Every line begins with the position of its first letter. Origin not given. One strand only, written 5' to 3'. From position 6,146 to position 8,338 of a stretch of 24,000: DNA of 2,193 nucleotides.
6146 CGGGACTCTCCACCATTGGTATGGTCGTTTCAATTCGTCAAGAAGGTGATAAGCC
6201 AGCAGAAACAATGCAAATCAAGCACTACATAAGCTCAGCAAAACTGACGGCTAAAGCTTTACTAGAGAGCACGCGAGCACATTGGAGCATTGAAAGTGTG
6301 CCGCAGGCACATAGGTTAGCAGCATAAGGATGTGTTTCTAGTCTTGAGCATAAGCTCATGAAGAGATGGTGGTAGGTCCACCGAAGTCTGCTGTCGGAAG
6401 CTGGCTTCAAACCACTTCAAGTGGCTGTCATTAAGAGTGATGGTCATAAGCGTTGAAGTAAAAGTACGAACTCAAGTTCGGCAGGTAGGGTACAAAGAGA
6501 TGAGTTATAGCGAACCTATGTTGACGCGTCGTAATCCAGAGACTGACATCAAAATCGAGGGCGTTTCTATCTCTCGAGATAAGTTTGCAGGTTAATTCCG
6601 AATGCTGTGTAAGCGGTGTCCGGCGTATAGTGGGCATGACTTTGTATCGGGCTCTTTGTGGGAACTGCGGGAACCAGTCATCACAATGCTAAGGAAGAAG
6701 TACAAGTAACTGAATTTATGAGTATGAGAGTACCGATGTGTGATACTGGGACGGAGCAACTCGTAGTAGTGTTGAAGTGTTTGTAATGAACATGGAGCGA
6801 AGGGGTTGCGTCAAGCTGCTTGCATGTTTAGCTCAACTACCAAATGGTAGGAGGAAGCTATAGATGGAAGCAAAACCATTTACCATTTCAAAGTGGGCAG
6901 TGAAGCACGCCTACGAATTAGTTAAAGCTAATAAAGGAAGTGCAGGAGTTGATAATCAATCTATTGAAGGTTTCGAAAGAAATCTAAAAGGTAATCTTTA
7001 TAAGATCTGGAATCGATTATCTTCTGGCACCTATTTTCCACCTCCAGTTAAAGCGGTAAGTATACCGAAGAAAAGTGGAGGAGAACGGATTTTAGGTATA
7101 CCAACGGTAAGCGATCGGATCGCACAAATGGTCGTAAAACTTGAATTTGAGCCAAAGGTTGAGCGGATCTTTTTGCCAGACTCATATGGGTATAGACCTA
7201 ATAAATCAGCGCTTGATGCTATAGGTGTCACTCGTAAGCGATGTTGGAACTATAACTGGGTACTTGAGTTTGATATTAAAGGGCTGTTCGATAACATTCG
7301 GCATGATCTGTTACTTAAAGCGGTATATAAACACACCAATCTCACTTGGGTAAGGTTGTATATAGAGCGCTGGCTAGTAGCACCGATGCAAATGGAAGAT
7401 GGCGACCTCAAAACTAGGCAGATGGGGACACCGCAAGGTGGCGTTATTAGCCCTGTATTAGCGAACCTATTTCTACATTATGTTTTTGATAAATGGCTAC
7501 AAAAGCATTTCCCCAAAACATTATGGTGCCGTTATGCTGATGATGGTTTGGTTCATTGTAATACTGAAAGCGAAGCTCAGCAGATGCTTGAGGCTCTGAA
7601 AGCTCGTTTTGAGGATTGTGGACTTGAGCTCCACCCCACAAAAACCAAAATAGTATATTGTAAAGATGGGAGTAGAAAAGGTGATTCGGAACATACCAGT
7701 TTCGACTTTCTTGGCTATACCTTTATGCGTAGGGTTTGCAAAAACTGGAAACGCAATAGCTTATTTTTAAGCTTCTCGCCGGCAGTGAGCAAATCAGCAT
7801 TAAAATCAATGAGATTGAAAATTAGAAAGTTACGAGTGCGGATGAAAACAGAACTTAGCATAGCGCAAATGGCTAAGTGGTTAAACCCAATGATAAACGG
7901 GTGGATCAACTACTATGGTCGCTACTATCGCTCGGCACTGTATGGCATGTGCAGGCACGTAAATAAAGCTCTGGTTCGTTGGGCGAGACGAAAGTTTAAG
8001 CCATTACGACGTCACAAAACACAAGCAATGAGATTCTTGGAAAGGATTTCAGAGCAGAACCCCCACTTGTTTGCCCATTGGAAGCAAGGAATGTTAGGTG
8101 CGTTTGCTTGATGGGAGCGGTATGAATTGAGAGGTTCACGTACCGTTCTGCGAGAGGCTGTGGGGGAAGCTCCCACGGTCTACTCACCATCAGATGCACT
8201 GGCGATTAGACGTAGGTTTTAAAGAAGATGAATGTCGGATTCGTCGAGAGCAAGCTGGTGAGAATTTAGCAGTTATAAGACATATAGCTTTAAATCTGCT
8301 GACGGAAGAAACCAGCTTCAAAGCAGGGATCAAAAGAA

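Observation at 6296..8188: Group II intron inserted, in sense orientation, in the conserved HWxIEN-xLHW codons of the ISAs1 transposase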

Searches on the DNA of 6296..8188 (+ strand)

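Call 8: search_dna_similar(query=window:6296-8188:+, collection=plasmids, mode=near, max_rows=30)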
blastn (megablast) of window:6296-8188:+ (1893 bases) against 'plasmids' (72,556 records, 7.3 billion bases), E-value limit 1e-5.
Records with a match: 1; places in all: 1; records where one place covers at least 80% of the query: 0.
Best place of each record, by identity: 80-90% 1.
By first word of the organism name: Escherichia 1.
By predicted mobility (MOB-suite, as given by PLSDB): non-mobilizable 1.
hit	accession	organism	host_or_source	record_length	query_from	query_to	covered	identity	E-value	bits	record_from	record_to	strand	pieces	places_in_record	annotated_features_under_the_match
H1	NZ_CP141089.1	Escherichia coli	Homo sapiens,Infected Human Urine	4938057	1809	1893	4%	88.2%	2e-18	102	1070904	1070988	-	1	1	none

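Call 11: get_annotated_region(hit=H1, flank=3500)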
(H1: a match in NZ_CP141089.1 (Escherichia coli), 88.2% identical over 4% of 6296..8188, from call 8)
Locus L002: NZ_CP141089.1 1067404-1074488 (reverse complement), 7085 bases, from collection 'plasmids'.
description: Escherichia coli strain KE47 plasmid unnamed1, complete sequence
organism: Escherichia coli (NCBI taxid 562)
taxonomy: Bacteria; Pseudomonadota; Gammaproteobacteria; Enterobacterales; Enterobacteriaceae; Escherichia; Escherichia coli
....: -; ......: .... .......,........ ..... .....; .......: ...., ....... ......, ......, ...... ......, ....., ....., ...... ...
typing (MOB-suite, as given by PLSDB): non-mobilizable
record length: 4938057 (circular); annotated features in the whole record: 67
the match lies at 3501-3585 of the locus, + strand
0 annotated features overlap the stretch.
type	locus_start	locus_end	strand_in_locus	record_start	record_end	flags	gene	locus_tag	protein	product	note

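Call 14: search_rna_families(source=L002, threshold=gathering)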
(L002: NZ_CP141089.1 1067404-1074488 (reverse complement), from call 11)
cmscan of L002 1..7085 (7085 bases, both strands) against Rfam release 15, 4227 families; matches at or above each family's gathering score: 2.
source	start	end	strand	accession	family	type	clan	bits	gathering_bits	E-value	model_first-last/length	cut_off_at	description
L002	1766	1883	+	RF01999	group-II-D1D4-2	Intron;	CL00102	105.5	36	1.1e-21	1-118/118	no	Group II catalytic intron D1-D4-2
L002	3510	3585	+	RF00029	Intron_gpII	Intron;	-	58.3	40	7.8e-10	1-77/77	no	Group II catalytic intron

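Call 29: search_dna_similar(query=window:6296-8188:+, collection=ecoli_genomes, mode=distant, max_rows=30, rows=spread)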
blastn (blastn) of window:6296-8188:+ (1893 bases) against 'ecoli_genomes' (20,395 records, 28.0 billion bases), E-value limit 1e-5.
Records with a match: 2624; places in all: 2907; records where one place covers at least 80% of the query: 209.
Genomes with a match: 2617 of 5426; with a place that covers at least 80% of the query: 209. Places per genome that has any: lowest 1, median 1, highest 4. On chromosomes: 2893 places; on plasmids: 14.
Best place of each record, by identity: 80-90% 65; 60-80% 2559.
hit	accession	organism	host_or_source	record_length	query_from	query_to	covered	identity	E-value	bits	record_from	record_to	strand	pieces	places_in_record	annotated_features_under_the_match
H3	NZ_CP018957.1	Escherichia coli strain Ecol_316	Homo sapiens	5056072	1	1893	100%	69.7%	0e+0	773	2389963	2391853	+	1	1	ltrA: group II intron reverse transcriptase/maturase | ISAs1 family transposase (x2)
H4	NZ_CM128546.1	Escherichia coli strain MMC-J-0066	Homo sapiens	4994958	1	1893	100%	69.7%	0e+0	768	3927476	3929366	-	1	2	ltrA: group II intron reverse transcriptase/maturase | ISAs1 family transposase (x2)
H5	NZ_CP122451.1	Escherichia coli strain 82.0312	Human urine sample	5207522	1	1892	80%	69.0%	1e-123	571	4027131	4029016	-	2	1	ltrA: group II intron reverse transcriptase/maturase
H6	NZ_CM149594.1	Escherichia coli strain MEI2B-1023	Soil surface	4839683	202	835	33%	70.0%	5e-65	260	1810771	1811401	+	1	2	reverse transcriptase/retron type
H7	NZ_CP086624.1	Escherichia coli strain RIVM_C037791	Homo sapiens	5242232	216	335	6%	74.4%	2e-7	69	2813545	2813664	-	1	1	none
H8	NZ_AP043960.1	Escherichia coli strain 21AH004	Felis catus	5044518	216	335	6%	74.4%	2e-7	69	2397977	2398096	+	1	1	none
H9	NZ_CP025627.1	Escherichia coli strain SCEC020007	Homo sapiens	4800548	1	105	6%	75.7%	4e-9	74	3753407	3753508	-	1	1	none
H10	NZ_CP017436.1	Escherichia coli O157:H7 strain 2149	Cattle Hide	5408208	1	105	6%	75.7%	4e-9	74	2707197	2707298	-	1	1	none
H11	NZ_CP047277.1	Escherichia coli strain N18-04097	Homo sapiens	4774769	1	105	6%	75.7%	4e-9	74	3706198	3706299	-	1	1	none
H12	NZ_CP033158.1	Escherichia coli strain CM IVRI KOL-1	Mastitis Milk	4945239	1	105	6%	75.7%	4e-9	74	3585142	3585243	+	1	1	none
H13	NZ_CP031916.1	Escherichia coli O45:H2 strain FWSEC0003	Homo sapiens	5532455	1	105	6%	75.7%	4e-9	74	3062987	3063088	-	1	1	none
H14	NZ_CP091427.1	Escherichia coli strain 1000C-3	hospital wastewater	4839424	1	105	6%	75.7%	4e-9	74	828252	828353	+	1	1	none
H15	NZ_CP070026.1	Escherichia coli strain FDAARGOS_1337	Homo sapiens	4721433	1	105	6%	75.7%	4e-9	74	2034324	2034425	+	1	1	none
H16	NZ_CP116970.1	Escherichia coli strain CUVM3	Sus scrofa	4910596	1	105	6%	75.7%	4e-9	74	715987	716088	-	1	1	none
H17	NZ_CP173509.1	Escherichia coli strain 98215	Homo sapiens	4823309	1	105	6%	75.7%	4e-9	74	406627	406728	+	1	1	none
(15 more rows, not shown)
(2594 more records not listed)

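Call 30: get_annotated_region(hit=H3, flank=1500)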
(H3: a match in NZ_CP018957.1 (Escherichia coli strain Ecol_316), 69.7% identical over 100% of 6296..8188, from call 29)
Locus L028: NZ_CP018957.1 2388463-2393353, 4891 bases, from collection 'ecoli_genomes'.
description: Escherichia coli strain Ecol_316 chromosome, complete genome
organism: Escherichia coli strain Ecol_316 (NCBI taxid 562)
replicon: chromosome; assembly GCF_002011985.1
host: Homo sapiens; source: not applicable; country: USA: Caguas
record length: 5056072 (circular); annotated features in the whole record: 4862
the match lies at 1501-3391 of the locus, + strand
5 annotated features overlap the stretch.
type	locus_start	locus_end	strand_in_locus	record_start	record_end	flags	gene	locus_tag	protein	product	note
CDS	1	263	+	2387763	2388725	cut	-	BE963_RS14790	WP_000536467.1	hypothetical protein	-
CDS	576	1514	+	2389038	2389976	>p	-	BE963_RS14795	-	ISAs1 family transposase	incomplete; partial in the middle of a contig; missing C-terminus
CDS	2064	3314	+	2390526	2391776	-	ltrA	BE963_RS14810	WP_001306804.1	group II intron reverse transcriptase/maturase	-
CDS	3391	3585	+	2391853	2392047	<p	-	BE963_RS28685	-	ISAs1 family transposase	incomplete; partial in the middle of a contig; missing N-terminus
CDS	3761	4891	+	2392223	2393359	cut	-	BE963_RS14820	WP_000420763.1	ISAs1-like element ISEc1 family transposase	-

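Call 31: get_annotated_region(hit=H5, flank=1500)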
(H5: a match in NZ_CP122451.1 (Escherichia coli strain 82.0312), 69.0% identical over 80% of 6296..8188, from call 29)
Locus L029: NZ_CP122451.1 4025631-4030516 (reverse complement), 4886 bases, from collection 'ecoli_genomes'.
description: Escherichia coli strain 82.0312 chromosome, complete genome
organism: Escherichia coli strain 82.0312 (NCBI taxid 562)
replicon: chromosome; assembly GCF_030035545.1
host: -; source: Human urine sample; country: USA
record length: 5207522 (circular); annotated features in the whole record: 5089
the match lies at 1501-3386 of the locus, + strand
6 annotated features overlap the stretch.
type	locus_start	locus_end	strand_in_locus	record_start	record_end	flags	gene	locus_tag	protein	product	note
CDS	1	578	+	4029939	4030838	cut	-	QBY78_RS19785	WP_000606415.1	hypothetical protein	-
CDS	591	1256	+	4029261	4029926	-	-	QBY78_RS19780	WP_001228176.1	hypothetical protein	-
CDS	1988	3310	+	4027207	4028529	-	ltrA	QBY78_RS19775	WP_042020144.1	group II intron reverse transcriptase/maturase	-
CDS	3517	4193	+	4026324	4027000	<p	-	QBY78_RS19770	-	ISAs1 family transposase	frameshifted; internal stop; incomplete; partial in the middle of a contig; missing C-terminus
CDS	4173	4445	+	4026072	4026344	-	-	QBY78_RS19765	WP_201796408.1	type VI secretion system PAAR protein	-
CDS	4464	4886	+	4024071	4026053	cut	-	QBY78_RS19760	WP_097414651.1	type VI secretion system Vgr family protein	-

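Call 32: get_annotated_region(hit=H10, flank=1500)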
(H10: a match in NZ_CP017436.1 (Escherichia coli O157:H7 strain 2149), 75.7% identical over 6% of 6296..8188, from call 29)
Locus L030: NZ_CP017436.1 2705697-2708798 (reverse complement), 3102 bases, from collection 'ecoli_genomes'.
description: Escherichia coli O157:H7 strain 2149 chromosome, complete genome
organism: Escherichia coli O157:H7 strain 2149 (NCBI taxid 83334)
replicon: chromosome; assembly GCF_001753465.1
host: -; source: Cattle Hide; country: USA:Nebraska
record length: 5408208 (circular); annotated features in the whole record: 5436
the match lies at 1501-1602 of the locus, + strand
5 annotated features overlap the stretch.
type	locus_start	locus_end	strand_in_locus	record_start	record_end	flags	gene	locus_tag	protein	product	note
CDS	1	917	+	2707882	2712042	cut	-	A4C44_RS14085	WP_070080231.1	RHS element core protein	-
CDS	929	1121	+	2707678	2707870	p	-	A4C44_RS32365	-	hypothetical protein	frameshifted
CDS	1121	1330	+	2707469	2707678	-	-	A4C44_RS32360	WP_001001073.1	hypothetical protein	-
CDS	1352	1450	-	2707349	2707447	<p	-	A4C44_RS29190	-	IS1 family transposase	incomplete; partial in the middle of a contig; missing N-terminus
CDS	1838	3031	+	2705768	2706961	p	ydcC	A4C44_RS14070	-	ISAs1 family transposase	internal stop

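Call 68: search_rna_families(source=L054, threshold=gathering)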
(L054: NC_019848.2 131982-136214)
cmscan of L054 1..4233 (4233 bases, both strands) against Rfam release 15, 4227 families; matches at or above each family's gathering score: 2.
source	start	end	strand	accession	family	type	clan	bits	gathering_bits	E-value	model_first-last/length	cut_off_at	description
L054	995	1116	+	RF01999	group-II-D1D4-2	Intron;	CL00102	107.3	36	2.5e-22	1-118/118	no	Group II catalytic intron D1-D4-2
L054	2738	2812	+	RF00029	Intron_gpII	Intron;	-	58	40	5.8e-10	1-77/77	no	Group II catalytic intron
